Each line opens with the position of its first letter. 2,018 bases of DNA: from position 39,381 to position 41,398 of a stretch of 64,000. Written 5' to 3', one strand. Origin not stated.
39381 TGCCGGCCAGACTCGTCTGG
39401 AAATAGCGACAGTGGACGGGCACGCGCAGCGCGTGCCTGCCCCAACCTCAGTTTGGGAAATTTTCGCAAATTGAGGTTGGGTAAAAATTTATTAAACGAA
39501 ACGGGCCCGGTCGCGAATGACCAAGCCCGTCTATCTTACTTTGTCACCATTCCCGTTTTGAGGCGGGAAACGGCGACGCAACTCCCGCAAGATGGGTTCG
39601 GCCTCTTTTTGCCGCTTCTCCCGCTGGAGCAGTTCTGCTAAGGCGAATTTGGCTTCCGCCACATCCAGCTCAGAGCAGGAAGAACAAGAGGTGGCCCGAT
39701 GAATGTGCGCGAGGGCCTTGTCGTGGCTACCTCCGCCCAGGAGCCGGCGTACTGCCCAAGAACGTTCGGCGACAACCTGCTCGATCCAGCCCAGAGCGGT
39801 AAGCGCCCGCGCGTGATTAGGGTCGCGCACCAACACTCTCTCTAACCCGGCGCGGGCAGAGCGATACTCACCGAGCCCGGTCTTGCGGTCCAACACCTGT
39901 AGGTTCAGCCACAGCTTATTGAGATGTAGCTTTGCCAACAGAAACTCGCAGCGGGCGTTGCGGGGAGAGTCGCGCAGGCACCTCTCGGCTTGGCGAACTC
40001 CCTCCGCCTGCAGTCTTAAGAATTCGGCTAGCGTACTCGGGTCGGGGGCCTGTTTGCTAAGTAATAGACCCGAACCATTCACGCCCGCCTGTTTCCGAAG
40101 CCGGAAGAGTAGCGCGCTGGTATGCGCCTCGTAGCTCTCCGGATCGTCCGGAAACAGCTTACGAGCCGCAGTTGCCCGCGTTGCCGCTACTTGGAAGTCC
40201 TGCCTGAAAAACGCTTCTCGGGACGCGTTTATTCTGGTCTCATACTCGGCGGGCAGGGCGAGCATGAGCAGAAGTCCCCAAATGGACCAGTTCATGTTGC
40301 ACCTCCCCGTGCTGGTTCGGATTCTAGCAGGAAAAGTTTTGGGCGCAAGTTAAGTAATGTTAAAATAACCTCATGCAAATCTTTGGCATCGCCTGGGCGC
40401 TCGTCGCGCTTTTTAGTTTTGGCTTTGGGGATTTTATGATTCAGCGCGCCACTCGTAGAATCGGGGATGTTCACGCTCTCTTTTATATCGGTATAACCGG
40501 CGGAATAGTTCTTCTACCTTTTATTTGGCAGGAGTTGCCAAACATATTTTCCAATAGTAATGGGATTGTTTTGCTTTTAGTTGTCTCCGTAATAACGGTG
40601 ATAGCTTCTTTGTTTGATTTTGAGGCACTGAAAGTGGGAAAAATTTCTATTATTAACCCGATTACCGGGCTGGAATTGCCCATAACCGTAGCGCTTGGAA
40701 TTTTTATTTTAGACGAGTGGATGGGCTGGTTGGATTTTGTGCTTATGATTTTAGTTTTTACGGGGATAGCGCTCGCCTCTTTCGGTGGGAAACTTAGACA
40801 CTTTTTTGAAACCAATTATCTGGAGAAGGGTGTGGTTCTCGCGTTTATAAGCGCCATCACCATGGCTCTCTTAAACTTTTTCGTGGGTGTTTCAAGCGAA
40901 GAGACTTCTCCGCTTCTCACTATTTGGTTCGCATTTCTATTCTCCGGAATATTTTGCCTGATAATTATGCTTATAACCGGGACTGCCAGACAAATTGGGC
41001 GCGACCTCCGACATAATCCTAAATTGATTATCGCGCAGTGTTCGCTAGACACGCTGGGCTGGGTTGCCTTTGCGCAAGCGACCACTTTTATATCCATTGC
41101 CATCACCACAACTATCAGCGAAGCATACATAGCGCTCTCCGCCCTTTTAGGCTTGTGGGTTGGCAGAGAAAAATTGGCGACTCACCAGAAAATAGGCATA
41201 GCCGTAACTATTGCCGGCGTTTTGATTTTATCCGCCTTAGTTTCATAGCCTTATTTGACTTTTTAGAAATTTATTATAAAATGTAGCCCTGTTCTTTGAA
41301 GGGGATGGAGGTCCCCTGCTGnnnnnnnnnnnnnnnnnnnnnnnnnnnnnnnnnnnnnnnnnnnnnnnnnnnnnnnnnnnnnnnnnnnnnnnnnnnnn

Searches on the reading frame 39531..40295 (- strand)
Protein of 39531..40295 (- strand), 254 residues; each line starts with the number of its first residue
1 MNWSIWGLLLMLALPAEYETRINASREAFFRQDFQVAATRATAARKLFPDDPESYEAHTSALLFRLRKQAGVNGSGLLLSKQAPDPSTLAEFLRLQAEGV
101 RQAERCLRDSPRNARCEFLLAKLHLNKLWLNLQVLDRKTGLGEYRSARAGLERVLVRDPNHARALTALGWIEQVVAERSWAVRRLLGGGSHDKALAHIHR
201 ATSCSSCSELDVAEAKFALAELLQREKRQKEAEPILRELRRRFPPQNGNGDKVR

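Call 11: search_protein_families(library=pfam, proteins=[window:39531-40295:-], max_evalue=0.0001)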
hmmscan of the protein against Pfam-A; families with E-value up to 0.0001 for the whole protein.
window:39531-40295:- (254 aa): 3 families
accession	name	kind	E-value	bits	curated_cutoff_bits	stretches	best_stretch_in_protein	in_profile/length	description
PF13428.12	TPR_14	-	2.8e-10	40.3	23.5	0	132-169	5-42/44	Tetratricopeptide repeat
PF13432.12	TPR_16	-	3.8e-09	37.3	32.7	0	141-171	10-40/65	Tetratricopeptide repeat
PF14559.12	TPR_19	-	3.4e-05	24.5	25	0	213-245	25-57/68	Tetratricopeptide repeat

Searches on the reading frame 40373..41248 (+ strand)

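Call 11: search_protein_families(library=pfam, proteins=[window:40373-41248:+], max_evalue=0.0001)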
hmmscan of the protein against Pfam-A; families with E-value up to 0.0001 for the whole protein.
window:40373-41248:+ (291 aa): 1 family
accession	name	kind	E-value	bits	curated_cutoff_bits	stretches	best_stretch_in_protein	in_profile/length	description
PF00892.27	EamA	-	3e-29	102.4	28.2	2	4-136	2-134/135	EamA-like transporter family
